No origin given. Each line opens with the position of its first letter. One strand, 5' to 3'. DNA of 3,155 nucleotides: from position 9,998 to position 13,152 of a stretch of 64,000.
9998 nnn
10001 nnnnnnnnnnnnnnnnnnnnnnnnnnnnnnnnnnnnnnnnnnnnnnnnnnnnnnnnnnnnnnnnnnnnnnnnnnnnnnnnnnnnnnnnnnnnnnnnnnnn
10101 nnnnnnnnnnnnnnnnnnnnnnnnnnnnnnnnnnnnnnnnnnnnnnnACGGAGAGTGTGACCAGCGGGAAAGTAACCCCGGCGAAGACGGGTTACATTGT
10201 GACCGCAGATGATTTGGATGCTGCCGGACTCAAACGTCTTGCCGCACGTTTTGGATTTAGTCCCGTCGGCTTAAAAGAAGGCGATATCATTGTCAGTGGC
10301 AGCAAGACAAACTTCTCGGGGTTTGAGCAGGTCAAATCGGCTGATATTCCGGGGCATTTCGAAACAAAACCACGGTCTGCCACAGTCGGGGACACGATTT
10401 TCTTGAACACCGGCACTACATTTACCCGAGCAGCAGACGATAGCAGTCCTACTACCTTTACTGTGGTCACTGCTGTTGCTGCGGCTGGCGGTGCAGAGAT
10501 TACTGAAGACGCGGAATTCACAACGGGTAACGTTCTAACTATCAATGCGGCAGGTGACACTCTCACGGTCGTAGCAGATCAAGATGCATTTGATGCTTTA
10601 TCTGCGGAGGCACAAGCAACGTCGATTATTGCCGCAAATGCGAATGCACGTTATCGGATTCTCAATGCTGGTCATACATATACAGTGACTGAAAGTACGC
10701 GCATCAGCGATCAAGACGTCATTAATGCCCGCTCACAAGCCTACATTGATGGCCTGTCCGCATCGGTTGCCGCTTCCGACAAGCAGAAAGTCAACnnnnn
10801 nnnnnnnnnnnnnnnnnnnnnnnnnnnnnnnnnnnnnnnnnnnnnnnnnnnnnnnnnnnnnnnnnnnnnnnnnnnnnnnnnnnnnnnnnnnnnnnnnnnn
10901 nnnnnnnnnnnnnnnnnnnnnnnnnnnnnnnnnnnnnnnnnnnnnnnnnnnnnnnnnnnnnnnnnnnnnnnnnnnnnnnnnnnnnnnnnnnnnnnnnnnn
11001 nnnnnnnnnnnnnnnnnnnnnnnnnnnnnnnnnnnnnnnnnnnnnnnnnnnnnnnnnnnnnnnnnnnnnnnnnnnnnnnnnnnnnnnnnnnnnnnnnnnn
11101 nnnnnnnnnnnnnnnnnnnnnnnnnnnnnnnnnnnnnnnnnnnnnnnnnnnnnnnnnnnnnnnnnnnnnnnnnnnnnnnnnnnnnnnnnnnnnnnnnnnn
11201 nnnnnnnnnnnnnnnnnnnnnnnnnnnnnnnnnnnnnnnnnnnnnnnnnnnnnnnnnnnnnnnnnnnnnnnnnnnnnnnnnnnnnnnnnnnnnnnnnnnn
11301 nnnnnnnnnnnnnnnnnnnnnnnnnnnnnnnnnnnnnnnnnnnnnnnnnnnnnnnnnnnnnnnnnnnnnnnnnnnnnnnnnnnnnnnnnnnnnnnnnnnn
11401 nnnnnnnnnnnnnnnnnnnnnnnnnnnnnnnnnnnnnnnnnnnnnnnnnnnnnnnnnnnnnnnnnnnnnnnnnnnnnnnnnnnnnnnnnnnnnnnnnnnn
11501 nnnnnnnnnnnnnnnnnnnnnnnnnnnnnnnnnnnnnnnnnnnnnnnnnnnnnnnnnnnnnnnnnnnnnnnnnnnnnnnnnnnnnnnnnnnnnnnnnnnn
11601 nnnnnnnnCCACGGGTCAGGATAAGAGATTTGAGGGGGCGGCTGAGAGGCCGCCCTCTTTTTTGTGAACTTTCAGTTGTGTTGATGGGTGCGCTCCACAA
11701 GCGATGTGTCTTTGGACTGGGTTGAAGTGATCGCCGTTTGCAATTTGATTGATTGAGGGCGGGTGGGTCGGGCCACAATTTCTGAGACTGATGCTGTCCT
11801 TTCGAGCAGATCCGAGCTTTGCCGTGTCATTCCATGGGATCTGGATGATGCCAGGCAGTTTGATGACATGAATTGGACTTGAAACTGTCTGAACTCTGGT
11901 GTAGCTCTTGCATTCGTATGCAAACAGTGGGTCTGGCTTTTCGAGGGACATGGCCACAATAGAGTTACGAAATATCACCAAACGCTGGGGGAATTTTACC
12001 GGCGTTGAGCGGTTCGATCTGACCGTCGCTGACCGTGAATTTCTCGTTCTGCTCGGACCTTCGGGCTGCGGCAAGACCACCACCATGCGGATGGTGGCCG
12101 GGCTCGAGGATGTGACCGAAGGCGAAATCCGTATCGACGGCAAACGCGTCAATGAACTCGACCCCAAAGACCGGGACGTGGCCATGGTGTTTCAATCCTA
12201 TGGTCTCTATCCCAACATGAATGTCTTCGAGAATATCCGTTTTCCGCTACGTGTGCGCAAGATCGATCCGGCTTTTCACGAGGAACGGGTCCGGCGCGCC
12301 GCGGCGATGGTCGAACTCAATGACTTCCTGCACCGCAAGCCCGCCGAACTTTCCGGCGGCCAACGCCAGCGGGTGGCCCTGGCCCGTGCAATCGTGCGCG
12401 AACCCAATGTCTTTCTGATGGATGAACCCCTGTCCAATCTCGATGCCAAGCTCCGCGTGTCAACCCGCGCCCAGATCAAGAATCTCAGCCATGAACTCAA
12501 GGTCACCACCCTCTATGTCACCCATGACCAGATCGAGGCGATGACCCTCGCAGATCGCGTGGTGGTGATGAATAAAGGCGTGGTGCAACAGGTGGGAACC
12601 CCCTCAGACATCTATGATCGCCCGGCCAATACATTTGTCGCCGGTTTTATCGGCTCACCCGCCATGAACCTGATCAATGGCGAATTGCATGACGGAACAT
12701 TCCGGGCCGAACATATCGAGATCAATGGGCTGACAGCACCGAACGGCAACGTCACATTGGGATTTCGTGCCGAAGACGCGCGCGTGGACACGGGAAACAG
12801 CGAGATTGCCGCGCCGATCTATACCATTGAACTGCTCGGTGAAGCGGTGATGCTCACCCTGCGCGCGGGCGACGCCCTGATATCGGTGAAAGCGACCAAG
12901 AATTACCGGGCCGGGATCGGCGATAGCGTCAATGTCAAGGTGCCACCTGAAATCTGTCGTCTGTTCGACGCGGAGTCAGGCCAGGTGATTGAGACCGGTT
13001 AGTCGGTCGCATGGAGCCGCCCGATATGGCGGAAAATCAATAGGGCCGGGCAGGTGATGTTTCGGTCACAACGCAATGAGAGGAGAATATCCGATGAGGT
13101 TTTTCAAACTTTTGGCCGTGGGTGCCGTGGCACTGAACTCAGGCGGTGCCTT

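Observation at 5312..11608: Inverted porin paralogs: perfectly identical 5' ends, conserved barrel, unrelated giant loops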

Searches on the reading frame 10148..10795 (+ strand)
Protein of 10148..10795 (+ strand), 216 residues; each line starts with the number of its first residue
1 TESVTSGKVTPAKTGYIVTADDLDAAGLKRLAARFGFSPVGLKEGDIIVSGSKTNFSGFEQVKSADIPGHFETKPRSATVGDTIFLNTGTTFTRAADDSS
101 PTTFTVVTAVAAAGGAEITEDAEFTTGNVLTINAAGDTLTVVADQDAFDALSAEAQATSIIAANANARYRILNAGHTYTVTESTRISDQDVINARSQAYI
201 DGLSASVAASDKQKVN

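Call 42: search_protein_families(library=pfam, proteins=[window:10148-10795:+], max_evalue=1)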
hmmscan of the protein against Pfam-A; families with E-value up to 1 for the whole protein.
seq(216 aa): 1 family
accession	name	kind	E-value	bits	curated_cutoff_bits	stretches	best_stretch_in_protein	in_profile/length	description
PF18545.6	HalOD1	-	0.35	11.5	26.3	0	99-156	2-43/74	Halobacterial output domain 1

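Call 59: search_protein_representatives(protein=window:10163-10792:+)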
Query: 210 residues. Proteins with E-value up to 0.001 (for the whole library): 4; up to 1e-10: 1; up to 1e-30: 0. The best 4 are listed.
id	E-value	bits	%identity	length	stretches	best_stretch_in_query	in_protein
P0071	7.0e-11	58.4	35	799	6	28-71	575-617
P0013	2.3e-09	53.4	47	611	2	1-58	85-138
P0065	1.2e-07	47.9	45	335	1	2-109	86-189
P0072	1.8e-06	44.0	48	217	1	5-95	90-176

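Call 61: search_protein_families(library=pfam, proteins=[P0071, P0072], max_evalue=0.01)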
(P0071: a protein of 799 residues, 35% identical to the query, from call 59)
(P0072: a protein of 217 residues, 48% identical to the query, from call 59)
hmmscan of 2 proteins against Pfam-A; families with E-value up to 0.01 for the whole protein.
P0071 (799 aa): 7 families
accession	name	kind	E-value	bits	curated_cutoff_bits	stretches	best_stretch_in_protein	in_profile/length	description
PF00595.29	PDZ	-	6.4e-41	139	23.2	5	202-260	7-68/81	PDZ domain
PF17820.7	PDZ_6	-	9.1e-18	64.2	27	0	25-54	6-35/54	PDZ domain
PF07836.16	DmpG_comm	-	1.3e-07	31.5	27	0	578-598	27-47/63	DmpG-like communication domain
PF18957.6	RibLong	-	2.4e-06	28.7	27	0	394-435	4-45/93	Long Rib domain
PF13180.12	PDZ_2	-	1.9e-05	25.3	27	0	205-255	1-50/80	PDZ domain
PF03450.22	CO_deh_flav_C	-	0.00027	21.4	25.5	0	83-109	24-50/102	CO dehydrogenase flavoprotein C-terminal domain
PF03878.20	YIF1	-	0.0077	16.1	27.6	0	240-277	7-44/245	YIF1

P0072 (217 aa): 1 family
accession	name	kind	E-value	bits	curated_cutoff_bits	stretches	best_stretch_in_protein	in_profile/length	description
PF13609.12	Porin_4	-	2.3e-07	31.4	27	1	8-153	1-138/310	Gram-negative porin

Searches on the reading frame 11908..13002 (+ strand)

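Call 4: search_protein_families(library=pfam, proteins=[window:11908-13002:+], max_evalue=0.01)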
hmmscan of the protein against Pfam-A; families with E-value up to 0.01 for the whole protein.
window:11908-13002:+ (364 aa): 10 families
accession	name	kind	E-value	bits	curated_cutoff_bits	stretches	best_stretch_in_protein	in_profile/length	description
PF00005.33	ABC_tran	-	3.6e-33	115.5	25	1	35-175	3-136/137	ABC transporter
PF17912.7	OB_MalK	-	1.3e-05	26.4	27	1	249-290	1-52/53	MalK OB fold domain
PF02463.25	SMC_N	-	2.5e-05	24.3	40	1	74-224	111-217/220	RecF/RecN/SMC N terminal domain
PF03215.21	Rad17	-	0.00055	20.4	23.8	1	41-109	43-111/186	Rad17 P-loop domain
PF08402.16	TOBE_2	-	0.00059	20.3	21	1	285-353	2-76/76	TOBE domain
PF13401.12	AAA_22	-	0.0022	18.8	27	1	43-68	5-30/130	AAA domain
PF24389.1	ORC-CDC6-like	-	0.0036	16.5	27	1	27-63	17-52/571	ORC-CDC6-like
PF13555.12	AAA_29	-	0.0048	17.1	27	0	27-59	9-38/61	P-loop containing region of AAA domain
PF00004.35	AAA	-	0.0054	17.6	21.2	0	47-66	2-21/131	ATPase family associated with various cellular activities (AAA)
PF20720.3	nSTAND3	-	0.0076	16.4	27.2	0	41-64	15-38/155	Novel STAND NTPase 3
